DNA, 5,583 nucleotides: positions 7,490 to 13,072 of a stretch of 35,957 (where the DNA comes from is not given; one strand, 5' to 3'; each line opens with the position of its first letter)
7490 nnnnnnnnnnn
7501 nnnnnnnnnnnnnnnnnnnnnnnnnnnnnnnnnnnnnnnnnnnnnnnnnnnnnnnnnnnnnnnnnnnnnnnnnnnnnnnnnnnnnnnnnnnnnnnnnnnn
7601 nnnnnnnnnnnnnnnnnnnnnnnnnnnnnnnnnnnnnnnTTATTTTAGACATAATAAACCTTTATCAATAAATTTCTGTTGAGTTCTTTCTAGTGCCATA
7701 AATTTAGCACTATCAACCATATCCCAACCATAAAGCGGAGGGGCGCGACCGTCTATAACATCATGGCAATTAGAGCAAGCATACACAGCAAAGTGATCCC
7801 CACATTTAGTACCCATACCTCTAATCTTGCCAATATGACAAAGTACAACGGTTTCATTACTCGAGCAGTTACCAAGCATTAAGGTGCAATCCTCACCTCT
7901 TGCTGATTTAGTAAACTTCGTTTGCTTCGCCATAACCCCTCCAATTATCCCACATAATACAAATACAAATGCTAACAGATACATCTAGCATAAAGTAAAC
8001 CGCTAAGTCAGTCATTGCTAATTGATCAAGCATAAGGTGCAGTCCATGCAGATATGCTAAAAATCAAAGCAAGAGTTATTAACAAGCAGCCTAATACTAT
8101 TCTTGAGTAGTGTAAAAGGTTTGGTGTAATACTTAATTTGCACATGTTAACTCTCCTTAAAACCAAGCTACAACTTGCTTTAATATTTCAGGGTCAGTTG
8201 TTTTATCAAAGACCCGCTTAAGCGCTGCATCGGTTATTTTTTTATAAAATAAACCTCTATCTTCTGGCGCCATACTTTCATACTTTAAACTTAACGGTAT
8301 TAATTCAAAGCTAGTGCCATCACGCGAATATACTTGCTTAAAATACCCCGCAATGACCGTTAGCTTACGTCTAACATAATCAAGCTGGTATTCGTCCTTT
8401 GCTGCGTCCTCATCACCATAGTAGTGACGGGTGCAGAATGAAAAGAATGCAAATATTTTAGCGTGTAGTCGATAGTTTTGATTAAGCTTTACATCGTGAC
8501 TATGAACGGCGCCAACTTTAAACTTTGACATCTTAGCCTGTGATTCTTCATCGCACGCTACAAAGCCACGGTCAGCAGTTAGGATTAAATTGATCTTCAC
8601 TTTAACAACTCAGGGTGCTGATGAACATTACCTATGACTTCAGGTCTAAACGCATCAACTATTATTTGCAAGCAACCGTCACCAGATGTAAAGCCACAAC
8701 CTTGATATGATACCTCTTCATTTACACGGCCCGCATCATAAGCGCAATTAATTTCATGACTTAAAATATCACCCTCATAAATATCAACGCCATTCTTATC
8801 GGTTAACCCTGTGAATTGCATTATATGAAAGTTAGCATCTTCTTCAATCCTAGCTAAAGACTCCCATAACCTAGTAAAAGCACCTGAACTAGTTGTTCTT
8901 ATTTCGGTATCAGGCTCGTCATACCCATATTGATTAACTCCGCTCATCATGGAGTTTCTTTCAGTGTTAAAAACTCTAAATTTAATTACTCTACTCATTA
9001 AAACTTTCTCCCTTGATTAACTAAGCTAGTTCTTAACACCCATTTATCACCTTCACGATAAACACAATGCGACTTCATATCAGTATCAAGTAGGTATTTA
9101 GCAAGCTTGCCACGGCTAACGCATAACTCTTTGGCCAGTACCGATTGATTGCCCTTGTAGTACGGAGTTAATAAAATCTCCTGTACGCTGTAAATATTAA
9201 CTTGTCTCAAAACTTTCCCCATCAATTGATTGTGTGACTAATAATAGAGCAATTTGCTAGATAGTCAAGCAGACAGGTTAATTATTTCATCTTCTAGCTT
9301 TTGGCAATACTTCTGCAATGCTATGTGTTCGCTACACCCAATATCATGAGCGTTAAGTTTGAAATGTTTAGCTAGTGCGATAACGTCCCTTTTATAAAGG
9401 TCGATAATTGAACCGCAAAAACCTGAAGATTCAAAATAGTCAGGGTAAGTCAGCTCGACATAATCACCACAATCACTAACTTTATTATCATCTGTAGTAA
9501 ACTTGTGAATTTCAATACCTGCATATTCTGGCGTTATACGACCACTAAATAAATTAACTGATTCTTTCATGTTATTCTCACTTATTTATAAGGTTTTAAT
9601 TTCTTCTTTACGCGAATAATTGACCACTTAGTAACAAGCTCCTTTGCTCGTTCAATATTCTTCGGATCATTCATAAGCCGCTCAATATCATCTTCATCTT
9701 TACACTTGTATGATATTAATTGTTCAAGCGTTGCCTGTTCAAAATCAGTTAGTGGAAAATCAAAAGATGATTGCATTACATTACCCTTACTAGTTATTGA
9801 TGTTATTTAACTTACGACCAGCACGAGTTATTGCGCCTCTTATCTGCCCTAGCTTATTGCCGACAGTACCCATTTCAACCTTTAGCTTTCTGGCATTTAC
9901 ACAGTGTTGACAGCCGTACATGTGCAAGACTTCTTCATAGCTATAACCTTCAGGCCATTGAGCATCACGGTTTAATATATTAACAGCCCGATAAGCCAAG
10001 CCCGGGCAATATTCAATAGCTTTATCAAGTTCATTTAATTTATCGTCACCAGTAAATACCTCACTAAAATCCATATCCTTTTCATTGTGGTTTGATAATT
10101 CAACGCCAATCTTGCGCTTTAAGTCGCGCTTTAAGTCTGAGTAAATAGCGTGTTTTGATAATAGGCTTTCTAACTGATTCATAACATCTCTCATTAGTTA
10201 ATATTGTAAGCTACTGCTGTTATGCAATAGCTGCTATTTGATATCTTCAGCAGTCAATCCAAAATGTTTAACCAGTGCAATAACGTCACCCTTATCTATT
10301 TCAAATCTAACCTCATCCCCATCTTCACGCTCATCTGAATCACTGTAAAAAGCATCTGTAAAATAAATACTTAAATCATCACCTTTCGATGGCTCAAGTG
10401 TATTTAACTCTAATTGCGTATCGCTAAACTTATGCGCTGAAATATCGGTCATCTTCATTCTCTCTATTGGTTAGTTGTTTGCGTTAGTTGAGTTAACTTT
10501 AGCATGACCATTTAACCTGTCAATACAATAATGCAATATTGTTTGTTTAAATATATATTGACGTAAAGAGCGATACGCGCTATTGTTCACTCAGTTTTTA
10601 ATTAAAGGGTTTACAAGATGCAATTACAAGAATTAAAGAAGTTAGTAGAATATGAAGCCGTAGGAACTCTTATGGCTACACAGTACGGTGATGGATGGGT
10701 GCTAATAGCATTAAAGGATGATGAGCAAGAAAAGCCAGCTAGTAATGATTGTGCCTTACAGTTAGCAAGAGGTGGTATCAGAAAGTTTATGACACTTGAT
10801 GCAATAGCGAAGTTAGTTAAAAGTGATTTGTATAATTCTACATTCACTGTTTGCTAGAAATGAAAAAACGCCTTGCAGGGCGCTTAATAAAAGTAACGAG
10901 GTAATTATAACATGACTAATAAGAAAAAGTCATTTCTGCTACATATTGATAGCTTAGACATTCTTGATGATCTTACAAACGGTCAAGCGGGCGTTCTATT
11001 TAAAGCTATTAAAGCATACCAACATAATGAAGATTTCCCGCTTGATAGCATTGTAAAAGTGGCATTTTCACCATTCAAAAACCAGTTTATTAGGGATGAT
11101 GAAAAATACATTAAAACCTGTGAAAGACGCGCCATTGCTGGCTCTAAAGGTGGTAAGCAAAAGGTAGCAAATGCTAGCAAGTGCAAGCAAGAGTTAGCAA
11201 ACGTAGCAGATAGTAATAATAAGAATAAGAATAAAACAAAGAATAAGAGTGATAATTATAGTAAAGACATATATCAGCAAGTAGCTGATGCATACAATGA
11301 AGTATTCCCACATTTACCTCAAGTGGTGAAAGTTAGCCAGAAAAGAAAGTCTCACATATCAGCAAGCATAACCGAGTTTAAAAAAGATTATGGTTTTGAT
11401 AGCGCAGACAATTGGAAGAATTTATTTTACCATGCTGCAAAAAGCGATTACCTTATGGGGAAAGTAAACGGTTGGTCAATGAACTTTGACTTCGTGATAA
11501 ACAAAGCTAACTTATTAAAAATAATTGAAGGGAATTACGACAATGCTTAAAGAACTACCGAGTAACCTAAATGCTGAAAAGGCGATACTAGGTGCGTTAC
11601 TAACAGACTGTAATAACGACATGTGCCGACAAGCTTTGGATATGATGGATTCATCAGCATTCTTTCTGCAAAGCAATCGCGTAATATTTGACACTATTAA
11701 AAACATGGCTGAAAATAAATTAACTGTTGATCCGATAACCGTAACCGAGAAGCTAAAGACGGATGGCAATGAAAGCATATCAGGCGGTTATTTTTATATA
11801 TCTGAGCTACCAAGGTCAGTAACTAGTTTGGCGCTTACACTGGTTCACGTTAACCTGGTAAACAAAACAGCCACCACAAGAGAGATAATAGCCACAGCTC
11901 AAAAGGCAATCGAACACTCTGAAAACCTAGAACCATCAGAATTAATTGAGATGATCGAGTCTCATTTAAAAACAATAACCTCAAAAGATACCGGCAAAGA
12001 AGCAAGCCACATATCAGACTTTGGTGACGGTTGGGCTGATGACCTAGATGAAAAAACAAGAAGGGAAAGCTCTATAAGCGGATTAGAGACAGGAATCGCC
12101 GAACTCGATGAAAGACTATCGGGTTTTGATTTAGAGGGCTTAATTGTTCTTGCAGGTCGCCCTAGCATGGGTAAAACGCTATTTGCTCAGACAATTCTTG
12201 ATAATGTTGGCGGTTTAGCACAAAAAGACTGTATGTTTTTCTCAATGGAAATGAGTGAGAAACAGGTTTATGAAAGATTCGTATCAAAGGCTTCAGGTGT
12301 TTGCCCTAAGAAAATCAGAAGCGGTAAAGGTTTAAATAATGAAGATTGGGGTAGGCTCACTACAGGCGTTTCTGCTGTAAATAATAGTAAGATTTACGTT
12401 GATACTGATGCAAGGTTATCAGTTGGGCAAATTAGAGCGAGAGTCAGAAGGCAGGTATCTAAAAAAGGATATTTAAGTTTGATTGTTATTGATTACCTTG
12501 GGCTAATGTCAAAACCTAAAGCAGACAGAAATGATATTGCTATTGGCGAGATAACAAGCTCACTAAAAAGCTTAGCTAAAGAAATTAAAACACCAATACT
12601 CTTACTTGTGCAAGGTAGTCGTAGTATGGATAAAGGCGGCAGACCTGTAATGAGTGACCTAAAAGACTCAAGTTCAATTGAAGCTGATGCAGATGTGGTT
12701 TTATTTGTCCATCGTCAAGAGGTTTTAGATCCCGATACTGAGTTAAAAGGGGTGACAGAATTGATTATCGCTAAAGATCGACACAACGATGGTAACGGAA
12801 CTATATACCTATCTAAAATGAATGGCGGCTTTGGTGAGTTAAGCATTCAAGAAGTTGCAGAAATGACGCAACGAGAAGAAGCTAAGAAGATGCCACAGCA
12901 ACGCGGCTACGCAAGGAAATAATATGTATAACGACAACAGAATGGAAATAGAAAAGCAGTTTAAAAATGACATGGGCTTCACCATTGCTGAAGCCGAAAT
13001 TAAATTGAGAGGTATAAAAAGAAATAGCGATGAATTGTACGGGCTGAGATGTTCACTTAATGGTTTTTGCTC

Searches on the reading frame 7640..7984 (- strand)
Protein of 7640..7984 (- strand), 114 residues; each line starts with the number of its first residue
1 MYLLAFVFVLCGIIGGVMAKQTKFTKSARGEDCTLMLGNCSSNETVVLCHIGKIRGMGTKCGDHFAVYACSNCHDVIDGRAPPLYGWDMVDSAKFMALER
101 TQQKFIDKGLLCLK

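Call 95: search_protein_families(library=phrogs, proteins=[window:7640-7984:-], max_evalue=0.01)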
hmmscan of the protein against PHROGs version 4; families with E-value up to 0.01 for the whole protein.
window:7640-7984:- (114 aa): 3 families
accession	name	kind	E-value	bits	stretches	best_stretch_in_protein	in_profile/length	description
phrog_131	-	DNA, RNA and nucleotide metabolism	1.1e-22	81.6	1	17-111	27-124/131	HNH endonuclease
phrog_7109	-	unknown function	5.5e-05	23.9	1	54-82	4-32/62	-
phrog_31263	-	unknown function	0.00068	20.7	1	3-76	5-78/91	-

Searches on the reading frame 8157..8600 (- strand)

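Call 95: search_protein_families(library=phrogs, proteins=[window:8157-8600:-], max_evalue=0.01)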
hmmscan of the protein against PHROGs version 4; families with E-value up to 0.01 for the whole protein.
window:8157-8600:- (147 aa): 1 family
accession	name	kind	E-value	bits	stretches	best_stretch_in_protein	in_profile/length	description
phrog_319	-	DNA, RNA and nucleotide metabolism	5.8e-22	79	1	1-145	2-156/159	NinB/ Orf homologous recombination mediator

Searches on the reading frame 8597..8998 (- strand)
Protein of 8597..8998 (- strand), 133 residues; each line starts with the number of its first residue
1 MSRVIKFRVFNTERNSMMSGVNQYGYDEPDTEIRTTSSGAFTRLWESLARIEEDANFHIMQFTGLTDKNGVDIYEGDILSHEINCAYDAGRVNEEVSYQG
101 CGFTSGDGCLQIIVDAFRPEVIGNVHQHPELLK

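Call 95: search_protein_families(library=phrogs, proteins=[window:8597-8998:-], max_evalue=0.01)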
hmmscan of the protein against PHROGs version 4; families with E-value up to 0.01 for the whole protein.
window:8597-8998:- (133 aa): 5 families
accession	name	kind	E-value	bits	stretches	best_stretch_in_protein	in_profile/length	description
phrog_98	-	unknown function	1.9e-27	97.1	1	1-133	24-151/208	-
phrog_8684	-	unknown function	2.9e-08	34.9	1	44-132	49-160/164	-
phrog_9246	-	unknown function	3.5e-05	25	1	4-85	2-79/82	-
phrog_9107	-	unknown function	0.0033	18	1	56-99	56-99/209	-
phrog_24347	-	unknown function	0.0051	17.1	1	57-80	170-193/245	-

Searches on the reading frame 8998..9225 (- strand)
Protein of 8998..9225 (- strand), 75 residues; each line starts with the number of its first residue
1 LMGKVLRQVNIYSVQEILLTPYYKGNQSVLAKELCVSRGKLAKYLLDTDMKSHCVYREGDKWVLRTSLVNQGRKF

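Call 95: search_protein_families(library=phrogs, proteins=[window:8998-9225:-], max_evalue=0.01)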
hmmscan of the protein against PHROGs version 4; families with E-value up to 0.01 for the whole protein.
window:8998-9225:- (75 aa): 1 family
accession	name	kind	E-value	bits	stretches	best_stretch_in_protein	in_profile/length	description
phrog_268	-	unknown function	4.8e-05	24.1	1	6-57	40-89/119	-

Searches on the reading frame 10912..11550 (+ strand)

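Call 28: search_protein_families(library=phrogs, proteins=[window:10912-11550:+], max_evalue=0.01)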
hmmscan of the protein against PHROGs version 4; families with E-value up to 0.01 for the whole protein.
window:10912-11550:+ (212 aa): 11 families
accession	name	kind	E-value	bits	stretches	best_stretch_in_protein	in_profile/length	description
phrog_19658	-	DNA, RNA and nucleotide metabolism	2e-20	74.5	1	88-211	128-251/283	replication initiation protein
phrog_345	-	DNA, RNA and nucleotide metabolism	4.7e-19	70.2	1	75-211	144-291/297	replication initiation O-like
phrog_10469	-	DNA, RNA and nucleotide metabolism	5e-16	59.9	1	81-211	148-274/305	DnaD-like helicase loader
phrog_5810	-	DNA, RNA and nucleotide metabolism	1.8e-15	58.3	1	88-211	139-268/268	replication initiation protein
phrog_16304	-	unknown function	1.1e-12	49.4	1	4-124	3-137/244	-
phrog_22470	-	DNA, RNA and nucleotide metabolism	2.3e-12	47.5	1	121-210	247-339/340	replication protein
phrog_19415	-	unknown function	5.4e-10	40.6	1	1-161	1-160/224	-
phrog_21472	-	unknown function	1.1e-08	36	1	87-210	148-292/299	-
phrog_24933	-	unknown function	8.4e-06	26.6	1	97-210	3-125/127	-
phrog_9773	-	DNA, RNA and nucleotide metabolism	8e-05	23.4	1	94-208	161-286/288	replication initiation O-like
phrog_15768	-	unknown function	0.00034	21.7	1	6-119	3-99/228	-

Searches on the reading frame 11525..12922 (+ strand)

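Call 28: search_protein_families(library=phrogs, proteins=[window:11525-12922:+], max_evalue=0.01)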
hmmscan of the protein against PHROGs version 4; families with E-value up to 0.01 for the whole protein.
window:11525-12922:+ (465 aa): 11 families
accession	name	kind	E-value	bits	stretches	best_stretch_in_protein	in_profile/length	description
phrog_19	-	DNA, RNA and nucleotide metabolism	1.4e-96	325.7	1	5-452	151-592/621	DnaB-like replicative helicase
phrog_11530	-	unknown function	1.1e-47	163.3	1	287-464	3-180/184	-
phrog_243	-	DNA, RNA and nucleotide metabolism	8.9e-33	114.4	1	185-421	18-244/273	DnaB-like replicative helicase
phrog_239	-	DNA, RNA and nucleotide metabolism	1.5e-26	94.6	1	171-453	323-613/801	DNA primase/helicase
phrog_23150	-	unknown function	2e-11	44.9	1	16-224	10-214/217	-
phrog_5482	-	unknown function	5.9e-08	32.8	1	179-420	22-276/341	-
phrog_20000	-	unknown function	3.8e-07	31.2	1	7-77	21-89/132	-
phrog_19347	-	unknown function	2e-05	25.9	0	379-400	1-22/79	-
phrog_18375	-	DNA, RNA and nucleotide metabolism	0.00018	20.9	1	163-397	340-576/644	DNA primase/helicase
phrog_97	-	other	0.00036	20.8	1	159-329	23-177/506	UvsX-like recombinase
phrog_8337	-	DNA, RNA and nucleotide metabolism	0.0049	17.3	1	185-249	48-114/273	DNA repair protein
